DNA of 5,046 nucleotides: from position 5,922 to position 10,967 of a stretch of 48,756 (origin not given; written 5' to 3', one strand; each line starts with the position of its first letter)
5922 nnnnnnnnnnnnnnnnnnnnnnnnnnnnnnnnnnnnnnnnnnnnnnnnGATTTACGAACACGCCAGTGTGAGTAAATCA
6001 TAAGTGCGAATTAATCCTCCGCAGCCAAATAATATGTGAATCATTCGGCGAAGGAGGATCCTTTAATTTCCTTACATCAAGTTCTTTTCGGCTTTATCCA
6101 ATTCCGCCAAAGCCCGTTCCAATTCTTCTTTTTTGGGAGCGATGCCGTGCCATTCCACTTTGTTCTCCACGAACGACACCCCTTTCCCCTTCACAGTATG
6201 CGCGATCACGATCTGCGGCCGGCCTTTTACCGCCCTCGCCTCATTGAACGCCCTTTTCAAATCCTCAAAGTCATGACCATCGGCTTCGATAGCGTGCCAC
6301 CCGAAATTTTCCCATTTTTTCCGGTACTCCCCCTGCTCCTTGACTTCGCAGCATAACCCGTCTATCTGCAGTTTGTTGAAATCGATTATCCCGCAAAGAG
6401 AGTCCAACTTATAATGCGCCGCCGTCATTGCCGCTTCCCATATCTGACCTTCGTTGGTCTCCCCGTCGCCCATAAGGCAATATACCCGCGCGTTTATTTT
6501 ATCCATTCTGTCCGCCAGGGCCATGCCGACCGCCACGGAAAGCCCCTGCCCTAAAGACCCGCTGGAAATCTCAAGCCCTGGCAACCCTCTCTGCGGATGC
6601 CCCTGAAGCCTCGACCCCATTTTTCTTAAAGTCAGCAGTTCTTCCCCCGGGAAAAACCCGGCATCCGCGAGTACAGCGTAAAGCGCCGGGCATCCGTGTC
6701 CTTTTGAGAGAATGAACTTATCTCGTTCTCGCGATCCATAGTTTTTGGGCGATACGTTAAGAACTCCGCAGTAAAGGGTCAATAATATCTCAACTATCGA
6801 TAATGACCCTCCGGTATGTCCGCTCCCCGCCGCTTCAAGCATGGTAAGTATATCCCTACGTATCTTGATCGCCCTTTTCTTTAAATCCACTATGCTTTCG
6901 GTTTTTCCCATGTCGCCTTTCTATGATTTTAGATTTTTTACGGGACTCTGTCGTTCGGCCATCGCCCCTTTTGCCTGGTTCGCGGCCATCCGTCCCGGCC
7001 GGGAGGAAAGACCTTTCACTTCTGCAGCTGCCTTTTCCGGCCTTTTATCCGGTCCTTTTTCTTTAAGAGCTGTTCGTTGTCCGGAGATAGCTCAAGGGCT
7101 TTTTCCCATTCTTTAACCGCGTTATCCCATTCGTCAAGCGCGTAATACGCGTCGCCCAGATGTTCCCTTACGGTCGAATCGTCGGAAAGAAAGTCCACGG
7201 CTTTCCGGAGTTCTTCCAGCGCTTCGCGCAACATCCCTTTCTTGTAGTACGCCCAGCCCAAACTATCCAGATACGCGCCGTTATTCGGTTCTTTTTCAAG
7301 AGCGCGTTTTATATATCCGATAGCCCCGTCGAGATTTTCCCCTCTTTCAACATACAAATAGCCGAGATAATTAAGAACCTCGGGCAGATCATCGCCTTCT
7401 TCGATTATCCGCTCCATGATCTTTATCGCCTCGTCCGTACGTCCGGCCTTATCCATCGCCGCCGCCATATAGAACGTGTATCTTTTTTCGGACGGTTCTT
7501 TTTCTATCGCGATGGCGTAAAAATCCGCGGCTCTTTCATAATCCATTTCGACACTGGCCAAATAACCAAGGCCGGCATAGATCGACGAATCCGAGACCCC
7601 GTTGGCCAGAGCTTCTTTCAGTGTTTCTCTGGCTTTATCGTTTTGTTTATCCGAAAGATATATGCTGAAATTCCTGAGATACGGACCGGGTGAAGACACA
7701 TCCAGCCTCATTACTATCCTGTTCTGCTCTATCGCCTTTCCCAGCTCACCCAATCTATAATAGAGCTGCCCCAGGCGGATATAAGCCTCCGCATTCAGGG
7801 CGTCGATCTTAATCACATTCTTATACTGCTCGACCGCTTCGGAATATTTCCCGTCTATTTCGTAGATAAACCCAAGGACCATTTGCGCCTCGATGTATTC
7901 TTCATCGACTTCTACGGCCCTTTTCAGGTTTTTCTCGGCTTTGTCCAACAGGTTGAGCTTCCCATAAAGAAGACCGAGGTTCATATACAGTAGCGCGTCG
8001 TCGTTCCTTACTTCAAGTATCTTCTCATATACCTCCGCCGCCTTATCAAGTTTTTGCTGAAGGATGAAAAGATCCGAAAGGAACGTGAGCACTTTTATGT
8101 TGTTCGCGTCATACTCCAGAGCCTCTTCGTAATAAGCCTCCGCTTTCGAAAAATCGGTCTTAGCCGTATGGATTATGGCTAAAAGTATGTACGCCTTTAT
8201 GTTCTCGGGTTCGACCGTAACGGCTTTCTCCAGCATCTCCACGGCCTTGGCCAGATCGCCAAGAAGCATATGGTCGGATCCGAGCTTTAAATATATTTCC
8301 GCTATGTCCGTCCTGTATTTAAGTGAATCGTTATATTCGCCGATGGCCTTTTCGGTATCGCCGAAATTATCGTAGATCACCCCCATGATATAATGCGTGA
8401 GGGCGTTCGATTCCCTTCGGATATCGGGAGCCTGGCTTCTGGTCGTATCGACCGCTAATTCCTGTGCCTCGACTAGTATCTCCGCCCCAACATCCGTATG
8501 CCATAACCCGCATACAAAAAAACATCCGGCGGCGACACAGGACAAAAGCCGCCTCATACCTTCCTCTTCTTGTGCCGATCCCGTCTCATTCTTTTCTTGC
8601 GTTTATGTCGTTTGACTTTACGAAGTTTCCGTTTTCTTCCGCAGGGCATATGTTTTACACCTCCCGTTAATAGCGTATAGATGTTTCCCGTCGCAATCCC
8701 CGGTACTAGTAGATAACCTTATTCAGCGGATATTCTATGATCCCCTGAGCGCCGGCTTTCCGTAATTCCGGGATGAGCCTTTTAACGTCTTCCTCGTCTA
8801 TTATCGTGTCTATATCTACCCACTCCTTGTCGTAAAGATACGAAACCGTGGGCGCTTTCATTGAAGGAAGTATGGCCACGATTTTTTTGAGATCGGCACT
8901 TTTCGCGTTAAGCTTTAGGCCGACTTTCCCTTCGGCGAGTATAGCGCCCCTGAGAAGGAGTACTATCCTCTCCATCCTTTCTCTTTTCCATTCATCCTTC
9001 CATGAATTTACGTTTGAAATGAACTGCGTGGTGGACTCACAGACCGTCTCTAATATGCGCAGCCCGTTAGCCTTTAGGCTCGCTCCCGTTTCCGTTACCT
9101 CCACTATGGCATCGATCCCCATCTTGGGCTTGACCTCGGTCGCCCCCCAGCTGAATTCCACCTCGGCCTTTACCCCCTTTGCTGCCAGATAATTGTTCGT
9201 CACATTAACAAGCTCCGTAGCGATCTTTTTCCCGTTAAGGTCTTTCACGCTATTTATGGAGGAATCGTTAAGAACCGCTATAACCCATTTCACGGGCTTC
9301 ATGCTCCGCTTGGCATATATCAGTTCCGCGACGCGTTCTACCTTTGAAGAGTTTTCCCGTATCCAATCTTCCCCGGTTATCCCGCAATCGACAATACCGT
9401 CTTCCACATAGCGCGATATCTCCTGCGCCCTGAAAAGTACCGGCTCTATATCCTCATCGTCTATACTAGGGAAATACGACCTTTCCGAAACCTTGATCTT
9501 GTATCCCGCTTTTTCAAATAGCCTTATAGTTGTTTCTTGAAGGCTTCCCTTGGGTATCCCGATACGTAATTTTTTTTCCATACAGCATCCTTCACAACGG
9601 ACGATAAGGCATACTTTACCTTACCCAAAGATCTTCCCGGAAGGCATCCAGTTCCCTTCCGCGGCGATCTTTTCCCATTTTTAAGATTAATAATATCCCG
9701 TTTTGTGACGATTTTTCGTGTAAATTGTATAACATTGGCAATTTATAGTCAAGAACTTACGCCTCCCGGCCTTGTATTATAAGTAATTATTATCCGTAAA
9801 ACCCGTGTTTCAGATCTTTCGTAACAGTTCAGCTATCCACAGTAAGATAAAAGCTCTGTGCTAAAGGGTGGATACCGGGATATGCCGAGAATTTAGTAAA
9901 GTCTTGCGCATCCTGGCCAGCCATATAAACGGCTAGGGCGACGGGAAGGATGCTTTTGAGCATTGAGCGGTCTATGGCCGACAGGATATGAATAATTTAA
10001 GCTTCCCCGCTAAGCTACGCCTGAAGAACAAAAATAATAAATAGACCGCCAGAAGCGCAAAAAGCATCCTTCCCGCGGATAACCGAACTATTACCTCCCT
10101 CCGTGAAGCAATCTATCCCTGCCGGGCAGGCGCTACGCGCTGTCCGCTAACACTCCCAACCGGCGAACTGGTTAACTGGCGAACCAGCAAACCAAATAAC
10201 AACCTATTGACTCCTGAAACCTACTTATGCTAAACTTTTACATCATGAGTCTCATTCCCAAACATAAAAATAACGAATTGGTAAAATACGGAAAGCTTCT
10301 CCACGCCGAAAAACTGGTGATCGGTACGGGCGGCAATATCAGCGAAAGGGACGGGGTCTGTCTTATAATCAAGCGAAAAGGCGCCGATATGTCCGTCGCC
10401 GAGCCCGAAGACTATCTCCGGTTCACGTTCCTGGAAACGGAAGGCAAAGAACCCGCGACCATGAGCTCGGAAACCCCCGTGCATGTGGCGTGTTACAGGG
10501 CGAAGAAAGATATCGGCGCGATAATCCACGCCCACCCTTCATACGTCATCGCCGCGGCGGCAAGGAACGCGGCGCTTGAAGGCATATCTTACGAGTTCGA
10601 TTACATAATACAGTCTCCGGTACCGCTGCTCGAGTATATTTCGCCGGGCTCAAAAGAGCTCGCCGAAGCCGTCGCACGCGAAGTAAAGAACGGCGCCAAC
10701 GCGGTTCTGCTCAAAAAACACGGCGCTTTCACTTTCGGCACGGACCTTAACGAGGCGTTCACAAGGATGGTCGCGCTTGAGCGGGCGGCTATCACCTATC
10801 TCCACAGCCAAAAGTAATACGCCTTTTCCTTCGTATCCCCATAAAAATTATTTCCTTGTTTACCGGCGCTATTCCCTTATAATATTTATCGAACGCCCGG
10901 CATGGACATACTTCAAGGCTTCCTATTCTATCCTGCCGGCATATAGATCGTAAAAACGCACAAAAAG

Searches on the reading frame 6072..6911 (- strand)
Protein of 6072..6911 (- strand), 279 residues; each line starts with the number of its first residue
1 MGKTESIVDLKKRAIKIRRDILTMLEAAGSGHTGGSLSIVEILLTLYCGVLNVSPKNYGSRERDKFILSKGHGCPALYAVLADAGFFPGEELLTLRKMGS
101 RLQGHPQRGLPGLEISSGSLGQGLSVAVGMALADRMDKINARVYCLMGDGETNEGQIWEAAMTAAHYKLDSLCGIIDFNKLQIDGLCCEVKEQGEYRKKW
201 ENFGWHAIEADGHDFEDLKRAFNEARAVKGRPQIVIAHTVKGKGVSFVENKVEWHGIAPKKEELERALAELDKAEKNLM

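Call 56: search_protein_families(library=pfam, proteins=[window:6072-6911:-])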
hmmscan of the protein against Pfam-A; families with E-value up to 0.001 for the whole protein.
window:6072-6911:- (279 aa): 5 families
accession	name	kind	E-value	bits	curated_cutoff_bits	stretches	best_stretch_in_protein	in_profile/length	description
PF00456.26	Transketolase_N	-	2.6e-51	175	22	1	17-267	9-271/334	Transketolase, thiamine diphosphate binding domain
PF13292.11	DXP_synthase_N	-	5.4e-11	42.7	21.2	1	9-182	17-174/274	1-deoxy-D-xylulose-5-phosphate synthase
PF00676.26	E1_dh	-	5.6e-08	32.5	22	1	117-227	100-209/300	Dehydrogenase E1 component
PF02775.26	TPP_enzyme_C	-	1.3e-05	25.5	21.9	1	117-176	27-80/151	Thiamine pyrophosphate enzyme, C-terminal TPP binding domain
PF09364.15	XFP_N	-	2.1e-05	24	23.7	1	105-224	127-246/364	XFP N-terminal domain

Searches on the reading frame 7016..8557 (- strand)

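Call 56: search_protein_families(library=pfam, proteins=[window:7016-8557:-])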
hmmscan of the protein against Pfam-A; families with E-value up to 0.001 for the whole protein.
window:7016-8557:- (513 aa): 31 families (the best 25 are shown)
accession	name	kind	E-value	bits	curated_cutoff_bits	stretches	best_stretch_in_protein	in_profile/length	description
PF07719.23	TPR_2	-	6.3e-50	163.6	27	2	466-494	6-34/34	Tetratricopeptide repeat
PF00515.34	TPR_1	-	3.2e-40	134.8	27.8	3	188-221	1-34/34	Tetratricopeptide repeat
PF13414.12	TPR_11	-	3.5e-38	129.5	26.8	4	236-270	8-42/42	TPR repeat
PF14559.12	TPR_19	-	2.9e-36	124.1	25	5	99-161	4-66/68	Tetratricopeptide repeat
PF13181.12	TPR_8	-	3.2e-36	120.8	25.7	2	190-220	3-33/34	Tetratricopeptide repeat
PF13428.12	TPR_14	-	1.5e-34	115.4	23.5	1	87-128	2-43/44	Tetratricopeptide repeat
PF13432.12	TPR_16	-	3.7e-33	114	32.7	3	236-278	11-53/65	Tetratricopeptide repeat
PF13424.12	TPR_12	-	1e-32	112.6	30.1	3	84-148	1-73/77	Tetratricopeptide repeat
PF13431.12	TPR_17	-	2e-26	90.5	24.4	0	245-277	2-34/34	Tetratricopeptide repeat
PF23914.1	TPR_CcmH_CycH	-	9.3e-22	78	42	2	80-184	44-151/158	Cytochrome c-type biogenesis protein H TPR domain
PF13174.12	TPR_6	-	2.1e-21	75.4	26.3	0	362-387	4-29/33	Tetratricopeptide repeat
PF13176.12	TPR_7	-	7.4e-19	66.6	27.9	0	122-152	1-33/36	Tetratricopeptide repeat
PF25063.1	ARM_TT21_C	-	1.8e-18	67.6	35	3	298-394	103-200/209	Tetratricopeptide repeat protein 21 C-terminal ARM domain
PF13374.12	TPR_10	-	3.8e-15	55.8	27.5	0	86-114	2-30/42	Tetratricopeptide repeat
PF12895.13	ANAPC3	-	1e-13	51.8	27.2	1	408-482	4-77/82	Anaphase-promoting complex, cyclosome, subunit 3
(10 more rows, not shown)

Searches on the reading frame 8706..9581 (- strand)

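Call 56: search_protein_families(library=pfam, proteins=[window:8706-9581:-])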
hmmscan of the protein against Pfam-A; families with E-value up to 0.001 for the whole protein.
window:8706-9581:- (291 aa): 2 families
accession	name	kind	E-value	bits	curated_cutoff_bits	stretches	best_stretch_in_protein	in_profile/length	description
PF01634.23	HisG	-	1.2e-44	152.5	25.5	1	51-211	1-157/158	ATP phosphoribosyltransferase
PF08029.16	HisG_C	-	9.2e-24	83.8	23.5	1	216-288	1-73/73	HisG, C-terminal domain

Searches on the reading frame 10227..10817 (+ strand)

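Call 56: search_protein_families(library=pfam, proteins=[window:10227-10817:+])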
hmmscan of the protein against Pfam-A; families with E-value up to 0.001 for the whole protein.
window:10227-10817:+ (196 aa): 1 family
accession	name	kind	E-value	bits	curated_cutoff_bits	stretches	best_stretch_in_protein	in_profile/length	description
PF00596.27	Aldolase_II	-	1.8e-41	142.5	22.2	1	17-191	2-182/183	Class II Aldolase and Adducin N-terminal domain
